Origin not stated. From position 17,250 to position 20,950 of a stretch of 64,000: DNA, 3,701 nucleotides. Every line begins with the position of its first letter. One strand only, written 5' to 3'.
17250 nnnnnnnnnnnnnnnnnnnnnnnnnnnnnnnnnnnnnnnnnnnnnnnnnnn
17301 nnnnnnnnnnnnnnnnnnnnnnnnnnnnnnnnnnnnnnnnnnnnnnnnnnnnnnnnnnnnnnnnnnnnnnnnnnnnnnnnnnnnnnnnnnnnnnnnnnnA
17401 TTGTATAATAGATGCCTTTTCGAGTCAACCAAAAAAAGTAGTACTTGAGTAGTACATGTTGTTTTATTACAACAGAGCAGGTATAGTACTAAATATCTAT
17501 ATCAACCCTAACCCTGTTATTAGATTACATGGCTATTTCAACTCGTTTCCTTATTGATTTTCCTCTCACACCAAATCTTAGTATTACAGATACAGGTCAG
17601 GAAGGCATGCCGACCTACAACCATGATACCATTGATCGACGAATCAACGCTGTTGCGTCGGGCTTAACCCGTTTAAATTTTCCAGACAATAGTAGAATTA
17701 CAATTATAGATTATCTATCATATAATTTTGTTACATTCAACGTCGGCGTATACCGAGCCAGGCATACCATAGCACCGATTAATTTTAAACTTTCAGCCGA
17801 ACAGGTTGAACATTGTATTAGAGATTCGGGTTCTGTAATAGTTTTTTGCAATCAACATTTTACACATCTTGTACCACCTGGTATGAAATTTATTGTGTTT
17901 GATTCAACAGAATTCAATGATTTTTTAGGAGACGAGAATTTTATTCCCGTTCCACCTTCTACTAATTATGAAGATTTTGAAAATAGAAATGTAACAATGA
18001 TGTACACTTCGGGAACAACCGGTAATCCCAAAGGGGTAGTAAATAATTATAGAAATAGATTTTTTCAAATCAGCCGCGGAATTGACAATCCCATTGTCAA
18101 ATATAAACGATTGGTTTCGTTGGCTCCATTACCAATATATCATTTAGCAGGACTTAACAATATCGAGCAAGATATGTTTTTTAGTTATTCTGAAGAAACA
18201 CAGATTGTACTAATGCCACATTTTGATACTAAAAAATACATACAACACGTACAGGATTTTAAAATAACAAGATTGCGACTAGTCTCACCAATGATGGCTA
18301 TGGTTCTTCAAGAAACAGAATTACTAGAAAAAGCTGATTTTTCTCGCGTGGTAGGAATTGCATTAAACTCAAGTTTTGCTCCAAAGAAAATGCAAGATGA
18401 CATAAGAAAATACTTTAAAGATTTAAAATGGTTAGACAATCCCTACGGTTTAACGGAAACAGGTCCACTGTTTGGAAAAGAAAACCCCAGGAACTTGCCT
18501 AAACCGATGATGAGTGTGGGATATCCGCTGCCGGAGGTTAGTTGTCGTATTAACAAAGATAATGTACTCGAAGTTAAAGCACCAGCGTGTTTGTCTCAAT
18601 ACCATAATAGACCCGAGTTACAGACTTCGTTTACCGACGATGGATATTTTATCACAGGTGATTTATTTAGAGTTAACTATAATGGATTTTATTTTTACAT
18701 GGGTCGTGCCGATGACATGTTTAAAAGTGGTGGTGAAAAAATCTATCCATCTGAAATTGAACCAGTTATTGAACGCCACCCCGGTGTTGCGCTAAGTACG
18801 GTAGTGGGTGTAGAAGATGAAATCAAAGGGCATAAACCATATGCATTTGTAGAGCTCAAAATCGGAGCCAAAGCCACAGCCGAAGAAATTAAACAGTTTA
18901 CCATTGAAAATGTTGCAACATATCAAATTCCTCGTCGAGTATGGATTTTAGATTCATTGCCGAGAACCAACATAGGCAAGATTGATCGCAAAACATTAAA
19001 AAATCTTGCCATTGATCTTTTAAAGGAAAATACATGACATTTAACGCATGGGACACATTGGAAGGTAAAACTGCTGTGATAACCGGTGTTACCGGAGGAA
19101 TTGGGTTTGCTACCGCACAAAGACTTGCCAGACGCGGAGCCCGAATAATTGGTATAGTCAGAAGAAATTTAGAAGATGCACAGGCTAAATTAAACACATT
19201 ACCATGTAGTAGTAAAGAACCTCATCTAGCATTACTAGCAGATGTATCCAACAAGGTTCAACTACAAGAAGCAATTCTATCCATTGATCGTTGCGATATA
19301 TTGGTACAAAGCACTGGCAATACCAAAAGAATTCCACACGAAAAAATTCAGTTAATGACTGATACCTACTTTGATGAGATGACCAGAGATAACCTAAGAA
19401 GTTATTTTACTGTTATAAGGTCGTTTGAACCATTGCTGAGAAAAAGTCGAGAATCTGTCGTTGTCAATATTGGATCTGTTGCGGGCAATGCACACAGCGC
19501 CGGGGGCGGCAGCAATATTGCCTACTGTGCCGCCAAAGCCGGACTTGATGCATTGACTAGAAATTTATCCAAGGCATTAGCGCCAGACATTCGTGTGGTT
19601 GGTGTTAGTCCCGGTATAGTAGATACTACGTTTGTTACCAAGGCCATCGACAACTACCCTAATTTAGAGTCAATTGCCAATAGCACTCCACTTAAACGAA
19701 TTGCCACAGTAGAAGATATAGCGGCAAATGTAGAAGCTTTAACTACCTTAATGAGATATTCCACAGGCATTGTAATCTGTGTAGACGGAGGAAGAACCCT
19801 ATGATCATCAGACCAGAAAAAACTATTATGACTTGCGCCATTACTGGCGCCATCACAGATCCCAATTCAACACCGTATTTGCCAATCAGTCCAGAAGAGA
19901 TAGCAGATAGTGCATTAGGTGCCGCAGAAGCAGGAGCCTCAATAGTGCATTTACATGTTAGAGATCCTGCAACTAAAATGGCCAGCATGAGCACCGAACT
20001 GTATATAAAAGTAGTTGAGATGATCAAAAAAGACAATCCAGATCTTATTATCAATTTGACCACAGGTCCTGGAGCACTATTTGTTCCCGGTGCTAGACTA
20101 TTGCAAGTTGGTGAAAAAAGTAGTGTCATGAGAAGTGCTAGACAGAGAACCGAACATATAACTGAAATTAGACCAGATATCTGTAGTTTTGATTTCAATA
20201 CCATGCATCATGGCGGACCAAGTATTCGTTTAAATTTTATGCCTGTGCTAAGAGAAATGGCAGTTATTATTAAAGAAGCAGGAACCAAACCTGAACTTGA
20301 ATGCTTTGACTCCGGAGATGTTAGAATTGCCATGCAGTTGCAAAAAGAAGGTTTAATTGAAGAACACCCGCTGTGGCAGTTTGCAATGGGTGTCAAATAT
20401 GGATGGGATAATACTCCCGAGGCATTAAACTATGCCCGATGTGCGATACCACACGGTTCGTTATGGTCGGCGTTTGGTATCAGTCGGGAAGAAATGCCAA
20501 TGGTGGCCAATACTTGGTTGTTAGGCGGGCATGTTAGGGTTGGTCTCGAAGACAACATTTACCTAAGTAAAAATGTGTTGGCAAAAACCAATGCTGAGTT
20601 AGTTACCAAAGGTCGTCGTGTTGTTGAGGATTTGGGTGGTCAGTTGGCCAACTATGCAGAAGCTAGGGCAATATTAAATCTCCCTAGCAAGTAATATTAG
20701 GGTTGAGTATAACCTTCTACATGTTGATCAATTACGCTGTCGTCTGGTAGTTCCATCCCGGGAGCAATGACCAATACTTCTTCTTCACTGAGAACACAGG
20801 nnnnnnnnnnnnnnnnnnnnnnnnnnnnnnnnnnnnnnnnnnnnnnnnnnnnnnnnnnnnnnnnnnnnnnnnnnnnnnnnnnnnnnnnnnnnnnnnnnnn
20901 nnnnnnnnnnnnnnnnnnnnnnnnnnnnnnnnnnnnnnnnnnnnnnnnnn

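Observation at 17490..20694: Three-gene acyl-CoA ligase / SDR / BKACE metabolic operon inserted against the genome's grain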

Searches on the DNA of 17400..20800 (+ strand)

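Call 5: search_dna_similar(query=window:17400-20800:+, collection=phages, mode=near)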
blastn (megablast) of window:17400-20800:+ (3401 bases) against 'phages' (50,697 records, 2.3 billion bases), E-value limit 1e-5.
No match.

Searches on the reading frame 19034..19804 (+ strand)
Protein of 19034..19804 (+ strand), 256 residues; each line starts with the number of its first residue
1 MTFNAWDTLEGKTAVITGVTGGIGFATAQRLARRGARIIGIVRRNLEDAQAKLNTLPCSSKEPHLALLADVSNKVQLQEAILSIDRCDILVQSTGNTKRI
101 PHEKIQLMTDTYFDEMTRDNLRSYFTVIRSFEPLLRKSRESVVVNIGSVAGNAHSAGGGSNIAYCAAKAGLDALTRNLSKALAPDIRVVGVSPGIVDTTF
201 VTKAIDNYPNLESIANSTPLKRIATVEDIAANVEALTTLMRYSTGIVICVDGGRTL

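Call 3: search_protein_families(library=pfam, proteins=[window:19034-19804:+])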
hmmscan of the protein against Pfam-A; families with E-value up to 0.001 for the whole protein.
window:19034-19804:+ (256 aa): 6 families
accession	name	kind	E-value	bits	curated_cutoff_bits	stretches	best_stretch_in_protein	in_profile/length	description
PF13561.12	adh_short_C2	-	5.9e-37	127.9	27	1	18-254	1-235/236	Enoyl-(Acyl carrier protein) reductase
PF00106.31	adh_short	-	3.1e-34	118.6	26.6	1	12-204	1-190/195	short chain dehydrogenase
PF08659.16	KR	-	7.4e-11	42.7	22.6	1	13-180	2-165/180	KR domain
PF01370.27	Epimerase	-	1.2e-05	25.3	20.9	1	15-93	2-71/240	NAD dependent epimerase/dehydratase family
PF16363.11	GDP_Man_Dehyd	-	3.8e-05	23.7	27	1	16-84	2-74/332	GDP-mannose 4,6 dehydratase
PF23441.1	SDR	-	0.0009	19.1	27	0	122-253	124-254/258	SDR-like rossmann domain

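Call 4: search_protein_families(library=ncbifam, proteins=[window:19034-19804:+])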
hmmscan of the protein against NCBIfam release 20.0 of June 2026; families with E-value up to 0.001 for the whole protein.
window:19034-19804:+ (256 aa): 228 families (the best 25 are shown)
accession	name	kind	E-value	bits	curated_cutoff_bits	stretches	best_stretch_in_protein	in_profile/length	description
NF005559.1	PRK07231.1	subfamily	3.2e-41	141.5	215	1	9-255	2-248/249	glucose 1-dehydrogenase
NF006693.0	PRK09242.1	equivalog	4.8e-40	137.3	328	1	4-253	4-252/258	SDR family oxidoreductase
TIGR01830.1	3oxo_ACP_reduc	equivalog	1.5e-35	123.1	297.75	1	14-253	1-237/239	3-oxoacyl-[acyl-carrier-protein] reductase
NF047420.2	EF_P_mod_YmfI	equivalog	2e-34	119.4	238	1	14-253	2-234/236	elongation factor P 5-aminopentanone reductase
NF009466.0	PRK12826.1-2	subfamily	7.1e-34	117.4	222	1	12-254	4-244/248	3-oxoacyl-ACP reductase FabG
NF004198.0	PRK05653.1-3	equivalog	1.1e-33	116.7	296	1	8-255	4-247/248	3-oxoacyl-ACP reductase FabG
NF009468.0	PRK12826.1-4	equivalog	1.5e-33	116.6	318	1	7-256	3-249/256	SDR family oxidoreductase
NF004197.0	PRK05653.1-1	equivalog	4.1e-33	115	332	1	8-254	4-246/249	3-oxoacyl-ACP reductase FabG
NF006598.0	PRK09135.1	equivalog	2.5e-32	112.4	288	1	10-256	5-247/249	pteridine reductase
NF005893.0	PRK07856.1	equivalog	1.5e-31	109.6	255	1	9-253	7-240/255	SDR family oxidoreductase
NF004791.0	PRK06138.1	equivalog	3.6e-31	108.4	312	1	8-255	2-250/252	SDR family oxidoreductase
NF005067.0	PRK06484.1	equivalog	1.5e-30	106.2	713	1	10-254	8-251/524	short chain dehydrogenase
NF052558.1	MBtsdlDhBudC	equivalog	1.6e-30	106.5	270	1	10-255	2-242/250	meso-2,3-butanediol dehydrogenase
NF009464.0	PRK12824.1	subfamily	1e-29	104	269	1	12-254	3-242/245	3-oxoacyl-ACP reductase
NF004847.0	PRK06198.1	subfamily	3.4e-29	101.9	240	1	8-251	4-252/269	oxidoreductase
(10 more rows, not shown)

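Call 44: search_solved_structures(query=window:19034-19804:+)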
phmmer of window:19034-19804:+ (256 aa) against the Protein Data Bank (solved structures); distinct sequences matched with E-value up to 0.001: 590 (the best 60 are shown).
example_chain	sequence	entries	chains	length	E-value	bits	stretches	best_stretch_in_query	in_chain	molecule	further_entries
5iz4_A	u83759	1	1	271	1.5e-27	99.7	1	13-254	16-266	Putative short-chain dehydrogenase/reductase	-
5end_A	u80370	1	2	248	1.9e-22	83.1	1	8-254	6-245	3-oxoacyl-[acyl-carrier-protein] reductase FabG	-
3rro_A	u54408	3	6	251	2.2e-22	82.9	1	7-254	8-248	3-ketoacyl-(acyl-carrier-protein) reductase | 3-oxoacyl-[acyl-carrier protein] reductase | 3-oxoacyl-[acyl-carrier-protein] reductase FabG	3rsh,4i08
3op4_A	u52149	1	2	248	2.4e-22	82.7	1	8-254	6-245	3-oxoacyl-[acyl-carrier protein] reductase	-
4jro_A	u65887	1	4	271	2.4e-22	82.7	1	8-254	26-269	FabG protein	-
2hq1_A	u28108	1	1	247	3.6e-22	82.2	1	9-254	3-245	Glucose/ribitol dehydrogenase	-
3tzh_A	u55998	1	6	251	3.9e-22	82.1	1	7-254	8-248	3-oxoacyl-[acyl-carrier protein] reductase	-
1i01_A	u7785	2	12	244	4e-22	82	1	9-254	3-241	BETA-KETOACYL [ACP] REDUCTASE | 3-oxoacyl-[acyl-carrier protein] reductase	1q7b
6t77_A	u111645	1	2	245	5e-22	81.7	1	9-254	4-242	3-oxoacyl-ACP reductase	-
3tzc_A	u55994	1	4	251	6e-22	81.4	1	7-254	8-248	3-oxoacyl-[acyl-carrier protein] reductase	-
3tzk_A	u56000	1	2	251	1.1e-21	80.6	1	7-254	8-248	3-oxoacyl-[acyl-carrier protein] reductase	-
1q7c_A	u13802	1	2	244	1.2e-21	80.5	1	9-254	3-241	3-oxoacyl-[acyl-carrier protein] reductase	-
4yqy_A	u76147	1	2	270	1.2e-21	80.4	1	7-253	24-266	Putative Dehydrogenase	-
3u09_A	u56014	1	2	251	1.3e-21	80.4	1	7-254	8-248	3-oxoacyl-[acyl-carrier-protein] reductase FabG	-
4wjz_A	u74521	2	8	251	1.6e-21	80.1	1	7-254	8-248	3-oxoacyl-[acyl-carrier-protein] reductase FabG | 3-oxoacyl-[acyl-carrier protein] reductase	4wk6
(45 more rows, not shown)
